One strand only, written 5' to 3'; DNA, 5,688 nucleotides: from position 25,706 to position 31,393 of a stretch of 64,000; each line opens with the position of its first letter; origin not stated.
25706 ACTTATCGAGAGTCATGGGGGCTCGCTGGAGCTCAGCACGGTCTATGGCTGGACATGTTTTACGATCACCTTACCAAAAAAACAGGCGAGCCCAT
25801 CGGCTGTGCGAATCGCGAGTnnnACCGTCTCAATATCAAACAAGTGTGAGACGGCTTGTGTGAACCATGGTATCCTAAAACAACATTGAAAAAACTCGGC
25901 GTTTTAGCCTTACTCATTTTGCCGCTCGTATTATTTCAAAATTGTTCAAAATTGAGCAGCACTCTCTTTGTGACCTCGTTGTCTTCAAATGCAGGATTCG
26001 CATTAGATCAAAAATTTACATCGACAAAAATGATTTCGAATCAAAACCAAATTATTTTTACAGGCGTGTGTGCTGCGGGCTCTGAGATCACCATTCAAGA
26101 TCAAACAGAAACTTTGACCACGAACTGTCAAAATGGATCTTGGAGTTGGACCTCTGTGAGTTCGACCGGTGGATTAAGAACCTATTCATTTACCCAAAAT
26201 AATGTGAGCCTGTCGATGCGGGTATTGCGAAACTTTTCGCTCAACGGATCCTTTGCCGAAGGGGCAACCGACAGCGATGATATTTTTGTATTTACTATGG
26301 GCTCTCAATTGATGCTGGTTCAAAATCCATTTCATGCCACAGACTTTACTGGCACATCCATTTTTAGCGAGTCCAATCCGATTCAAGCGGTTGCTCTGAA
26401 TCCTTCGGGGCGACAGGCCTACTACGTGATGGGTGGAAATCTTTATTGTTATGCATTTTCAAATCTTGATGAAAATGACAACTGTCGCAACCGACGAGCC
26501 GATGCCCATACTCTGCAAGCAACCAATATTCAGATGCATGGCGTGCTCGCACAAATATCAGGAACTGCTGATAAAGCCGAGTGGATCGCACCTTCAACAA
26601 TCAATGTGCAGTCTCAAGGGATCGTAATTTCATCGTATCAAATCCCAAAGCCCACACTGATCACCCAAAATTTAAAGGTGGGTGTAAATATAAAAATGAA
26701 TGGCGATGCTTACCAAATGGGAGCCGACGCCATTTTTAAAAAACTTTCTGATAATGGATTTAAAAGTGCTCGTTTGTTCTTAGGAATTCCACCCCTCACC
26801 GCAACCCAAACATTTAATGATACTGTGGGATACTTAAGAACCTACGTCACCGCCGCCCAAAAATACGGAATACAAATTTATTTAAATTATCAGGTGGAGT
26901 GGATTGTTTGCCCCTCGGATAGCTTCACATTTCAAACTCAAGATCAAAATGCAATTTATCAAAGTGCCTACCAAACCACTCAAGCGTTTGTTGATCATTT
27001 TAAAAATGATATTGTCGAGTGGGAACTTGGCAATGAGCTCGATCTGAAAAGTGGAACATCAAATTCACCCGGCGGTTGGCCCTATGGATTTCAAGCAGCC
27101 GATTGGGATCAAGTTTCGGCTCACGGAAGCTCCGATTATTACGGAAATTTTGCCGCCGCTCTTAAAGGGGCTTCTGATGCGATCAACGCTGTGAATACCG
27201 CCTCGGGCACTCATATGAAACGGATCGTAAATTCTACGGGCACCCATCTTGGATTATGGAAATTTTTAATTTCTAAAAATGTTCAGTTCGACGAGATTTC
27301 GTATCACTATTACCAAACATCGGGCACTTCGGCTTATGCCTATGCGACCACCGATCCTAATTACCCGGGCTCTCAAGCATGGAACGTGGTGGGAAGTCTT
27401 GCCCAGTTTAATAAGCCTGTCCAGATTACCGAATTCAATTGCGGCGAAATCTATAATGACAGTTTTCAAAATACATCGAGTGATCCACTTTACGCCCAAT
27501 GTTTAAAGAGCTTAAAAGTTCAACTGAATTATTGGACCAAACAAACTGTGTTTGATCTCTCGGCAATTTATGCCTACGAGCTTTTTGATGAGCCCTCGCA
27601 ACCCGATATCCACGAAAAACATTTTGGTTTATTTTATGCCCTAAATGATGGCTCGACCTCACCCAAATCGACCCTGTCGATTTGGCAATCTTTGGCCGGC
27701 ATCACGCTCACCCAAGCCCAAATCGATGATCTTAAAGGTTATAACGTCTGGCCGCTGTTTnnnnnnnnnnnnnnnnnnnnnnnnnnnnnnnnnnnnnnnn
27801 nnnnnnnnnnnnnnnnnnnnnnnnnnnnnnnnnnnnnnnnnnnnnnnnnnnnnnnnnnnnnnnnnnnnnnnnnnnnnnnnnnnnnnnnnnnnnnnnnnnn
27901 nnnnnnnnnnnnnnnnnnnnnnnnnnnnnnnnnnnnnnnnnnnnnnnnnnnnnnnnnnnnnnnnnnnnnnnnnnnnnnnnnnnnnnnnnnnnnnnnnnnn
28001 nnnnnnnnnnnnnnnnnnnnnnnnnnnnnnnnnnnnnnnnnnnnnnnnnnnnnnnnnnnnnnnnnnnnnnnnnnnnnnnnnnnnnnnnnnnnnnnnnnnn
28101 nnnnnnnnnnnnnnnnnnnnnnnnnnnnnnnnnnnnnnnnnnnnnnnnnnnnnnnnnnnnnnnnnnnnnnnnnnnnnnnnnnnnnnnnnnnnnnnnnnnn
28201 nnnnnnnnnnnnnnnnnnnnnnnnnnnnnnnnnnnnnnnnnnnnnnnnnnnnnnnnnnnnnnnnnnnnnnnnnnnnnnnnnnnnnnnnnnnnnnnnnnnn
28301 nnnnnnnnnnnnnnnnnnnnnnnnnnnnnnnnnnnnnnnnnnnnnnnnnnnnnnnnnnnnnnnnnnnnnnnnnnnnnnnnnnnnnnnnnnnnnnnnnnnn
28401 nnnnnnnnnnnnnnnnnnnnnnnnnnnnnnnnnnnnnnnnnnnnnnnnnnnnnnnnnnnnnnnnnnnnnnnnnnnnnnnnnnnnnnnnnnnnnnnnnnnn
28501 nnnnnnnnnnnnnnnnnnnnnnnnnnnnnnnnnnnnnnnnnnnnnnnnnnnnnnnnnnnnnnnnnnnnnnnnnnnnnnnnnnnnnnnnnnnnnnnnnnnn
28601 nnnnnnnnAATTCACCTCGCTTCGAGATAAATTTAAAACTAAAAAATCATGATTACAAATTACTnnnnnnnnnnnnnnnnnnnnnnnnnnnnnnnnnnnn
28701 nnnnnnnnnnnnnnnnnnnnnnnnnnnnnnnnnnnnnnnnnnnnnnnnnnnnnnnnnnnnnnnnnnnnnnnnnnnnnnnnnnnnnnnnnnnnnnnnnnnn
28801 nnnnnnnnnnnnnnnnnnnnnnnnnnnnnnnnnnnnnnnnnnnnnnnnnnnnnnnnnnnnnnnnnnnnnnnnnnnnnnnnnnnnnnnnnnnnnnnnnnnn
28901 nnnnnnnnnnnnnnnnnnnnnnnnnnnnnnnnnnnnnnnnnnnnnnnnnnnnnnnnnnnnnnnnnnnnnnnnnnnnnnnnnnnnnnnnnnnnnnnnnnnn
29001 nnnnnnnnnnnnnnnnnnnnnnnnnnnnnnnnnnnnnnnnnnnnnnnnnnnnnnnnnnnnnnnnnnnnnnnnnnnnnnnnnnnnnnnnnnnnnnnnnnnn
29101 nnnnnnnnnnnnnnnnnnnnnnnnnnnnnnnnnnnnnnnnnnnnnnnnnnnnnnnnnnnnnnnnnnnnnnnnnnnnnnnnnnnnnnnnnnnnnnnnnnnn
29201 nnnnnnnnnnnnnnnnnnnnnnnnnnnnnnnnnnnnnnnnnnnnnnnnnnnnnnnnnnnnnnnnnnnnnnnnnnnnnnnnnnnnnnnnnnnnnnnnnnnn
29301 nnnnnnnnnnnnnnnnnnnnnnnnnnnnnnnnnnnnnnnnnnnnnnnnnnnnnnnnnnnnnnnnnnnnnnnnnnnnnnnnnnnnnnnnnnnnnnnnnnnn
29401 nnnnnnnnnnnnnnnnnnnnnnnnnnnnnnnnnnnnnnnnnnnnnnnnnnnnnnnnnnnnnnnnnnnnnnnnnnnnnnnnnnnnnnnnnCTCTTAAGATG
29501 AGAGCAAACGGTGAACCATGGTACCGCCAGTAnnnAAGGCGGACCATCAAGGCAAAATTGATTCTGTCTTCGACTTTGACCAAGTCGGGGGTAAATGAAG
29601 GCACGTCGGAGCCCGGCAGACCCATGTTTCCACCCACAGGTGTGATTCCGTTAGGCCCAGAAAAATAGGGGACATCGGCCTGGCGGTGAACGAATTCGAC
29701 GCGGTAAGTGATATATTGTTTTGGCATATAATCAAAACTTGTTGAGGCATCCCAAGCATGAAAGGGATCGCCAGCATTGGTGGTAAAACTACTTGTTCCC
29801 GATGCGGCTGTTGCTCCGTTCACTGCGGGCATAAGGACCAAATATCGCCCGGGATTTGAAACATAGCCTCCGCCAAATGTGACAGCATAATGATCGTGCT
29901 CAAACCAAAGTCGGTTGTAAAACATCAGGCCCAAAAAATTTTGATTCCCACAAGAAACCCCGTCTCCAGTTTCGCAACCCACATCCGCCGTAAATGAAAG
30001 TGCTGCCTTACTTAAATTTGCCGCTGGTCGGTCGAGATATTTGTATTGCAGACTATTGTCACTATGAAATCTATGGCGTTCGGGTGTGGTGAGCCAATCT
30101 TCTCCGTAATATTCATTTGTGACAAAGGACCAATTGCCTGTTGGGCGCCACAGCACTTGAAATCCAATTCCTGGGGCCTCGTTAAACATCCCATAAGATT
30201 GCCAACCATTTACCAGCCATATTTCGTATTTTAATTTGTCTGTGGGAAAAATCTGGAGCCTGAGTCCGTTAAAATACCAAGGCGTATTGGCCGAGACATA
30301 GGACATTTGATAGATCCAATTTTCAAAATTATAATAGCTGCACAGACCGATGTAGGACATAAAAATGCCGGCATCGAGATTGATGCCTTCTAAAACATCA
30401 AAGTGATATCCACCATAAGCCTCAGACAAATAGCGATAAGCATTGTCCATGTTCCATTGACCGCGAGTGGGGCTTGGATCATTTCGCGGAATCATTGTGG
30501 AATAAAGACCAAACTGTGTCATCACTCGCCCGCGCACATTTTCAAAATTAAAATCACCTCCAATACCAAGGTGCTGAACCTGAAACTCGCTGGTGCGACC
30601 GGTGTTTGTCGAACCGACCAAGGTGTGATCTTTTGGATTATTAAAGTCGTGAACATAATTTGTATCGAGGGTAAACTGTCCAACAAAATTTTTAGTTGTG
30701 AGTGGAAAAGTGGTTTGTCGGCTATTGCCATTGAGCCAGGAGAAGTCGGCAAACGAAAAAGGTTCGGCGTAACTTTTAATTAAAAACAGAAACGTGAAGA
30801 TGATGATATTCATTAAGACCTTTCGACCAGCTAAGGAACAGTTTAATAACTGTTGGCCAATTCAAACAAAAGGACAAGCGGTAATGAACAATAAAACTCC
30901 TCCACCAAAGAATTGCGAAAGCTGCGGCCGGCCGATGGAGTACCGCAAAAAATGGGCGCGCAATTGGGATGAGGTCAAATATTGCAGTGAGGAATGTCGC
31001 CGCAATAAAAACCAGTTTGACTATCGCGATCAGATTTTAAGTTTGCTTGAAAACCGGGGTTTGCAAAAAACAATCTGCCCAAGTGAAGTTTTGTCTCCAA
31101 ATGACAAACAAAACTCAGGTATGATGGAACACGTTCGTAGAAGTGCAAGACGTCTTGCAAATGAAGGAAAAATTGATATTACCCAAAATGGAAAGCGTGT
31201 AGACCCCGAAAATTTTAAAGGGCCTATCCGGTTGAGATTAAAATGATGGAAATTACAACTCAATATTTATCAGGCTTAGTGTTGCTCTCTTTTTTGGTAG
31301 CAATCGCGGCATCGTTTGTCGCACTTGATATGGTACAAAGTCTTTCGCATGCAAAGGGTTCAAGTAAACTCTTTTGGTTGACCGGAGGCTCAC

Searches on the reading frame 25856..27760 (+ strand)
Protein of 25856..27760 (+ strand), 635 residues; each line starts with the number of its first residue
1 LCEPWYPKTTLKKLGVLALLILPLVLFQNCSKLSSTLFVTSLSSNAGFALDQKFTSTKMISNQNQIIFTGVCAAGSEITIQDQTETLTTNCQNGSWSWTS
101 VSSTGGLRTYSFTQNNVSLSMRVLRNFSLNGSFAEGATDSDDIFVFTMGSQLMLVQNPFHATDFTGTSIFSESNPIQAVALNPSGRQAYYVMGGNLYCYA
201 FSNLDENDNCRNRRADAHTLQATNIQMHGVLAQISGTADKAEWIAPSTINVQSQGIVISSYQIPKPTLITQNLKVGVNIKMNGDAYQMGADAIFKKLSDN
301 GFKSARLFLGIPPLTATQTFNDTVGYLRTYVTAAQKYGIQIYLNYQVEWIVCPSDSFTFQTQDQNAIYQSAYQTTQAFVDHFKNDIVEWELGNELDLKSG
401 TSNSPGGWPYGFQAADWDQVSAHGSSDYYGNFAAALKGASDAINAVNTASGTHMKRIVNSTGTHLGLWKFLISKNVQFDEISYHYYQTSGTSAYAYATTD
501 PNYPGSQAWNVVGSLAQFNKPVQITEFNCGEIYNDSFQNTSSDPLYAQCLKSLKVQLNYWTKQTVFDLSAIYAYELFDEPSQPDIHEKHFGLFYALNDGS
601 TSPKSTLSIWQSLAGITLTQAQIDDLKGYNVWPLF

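Call 44: search_protein_families(library=pfam, proteins=[window:25856-27760:+], max_evalue=0.001)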
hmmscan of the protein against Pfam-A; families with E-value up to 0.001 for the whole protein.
window:25856-27760:+ (635 aa): 1 family
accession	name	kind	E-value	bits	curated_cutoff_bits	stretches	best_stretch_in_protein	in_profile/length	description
PF00150.24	Cellulase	-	3.2e-06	27.3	23.5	1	286-561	21-267/272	Cellulase (glycosyl hydrolase family 5)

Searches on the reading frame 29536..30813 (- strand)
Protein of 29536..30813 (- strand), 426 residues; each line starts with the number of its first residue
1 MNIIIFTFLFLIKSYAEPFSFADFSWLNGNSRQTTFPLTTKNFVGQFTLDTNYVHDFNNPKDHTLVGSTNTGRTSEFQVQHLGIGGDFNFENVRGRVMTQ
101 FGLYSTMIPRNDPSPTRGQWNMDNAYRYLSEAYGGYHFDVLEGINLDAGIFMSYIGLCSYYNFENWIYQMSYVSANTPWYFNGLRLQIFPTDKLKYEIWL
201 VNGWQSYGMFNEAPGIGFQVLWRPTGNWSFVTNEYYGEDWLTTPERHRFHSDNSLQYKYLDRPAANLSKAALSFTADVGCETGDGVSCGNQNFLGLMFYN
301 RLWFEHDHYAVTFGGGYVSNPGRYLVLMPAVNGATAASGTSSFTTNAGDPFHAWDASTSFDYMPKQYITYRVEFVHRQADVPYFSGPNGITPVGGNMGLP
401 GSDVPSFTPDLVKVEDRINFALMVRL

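Call 44: search_protein_families(library=pfam, proteins=[window:29536-30813:-], max_evalue=0.001)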
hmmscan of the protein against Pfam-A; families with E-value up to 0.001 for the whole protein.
window:29536-30813:- (426 aa): 1 family
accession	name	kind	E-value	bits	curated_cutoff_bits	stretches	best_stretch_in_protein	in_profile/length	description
PF07642.17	BBP2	-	8.5e-46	157.2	26.2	1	49-388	8-323/339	Putative beta-barrel porin-2, OmpL-like. bbp2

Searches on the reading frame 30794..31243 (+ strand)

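Call 44: search_protein_families(library=pfam, proteins=[window:30794-31243:+], max_evalue=0.001)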
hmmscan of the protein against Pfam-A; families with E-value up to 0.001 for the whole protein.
window:30794-31243:+ (150 aa): 2 families
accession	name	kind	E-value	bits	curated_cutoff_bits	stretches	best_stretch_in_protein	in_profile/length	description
PF11625.14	DUF3253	-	2.2e-21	76.3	22.1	1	78-149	5-80/81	Protein of unknown function (DUF3253)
PF10013.15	DUF2256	-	4.2e-18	65.6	25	1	35-71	4-40/40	Uncharacterized protein conserved in bacteria (DUF2256)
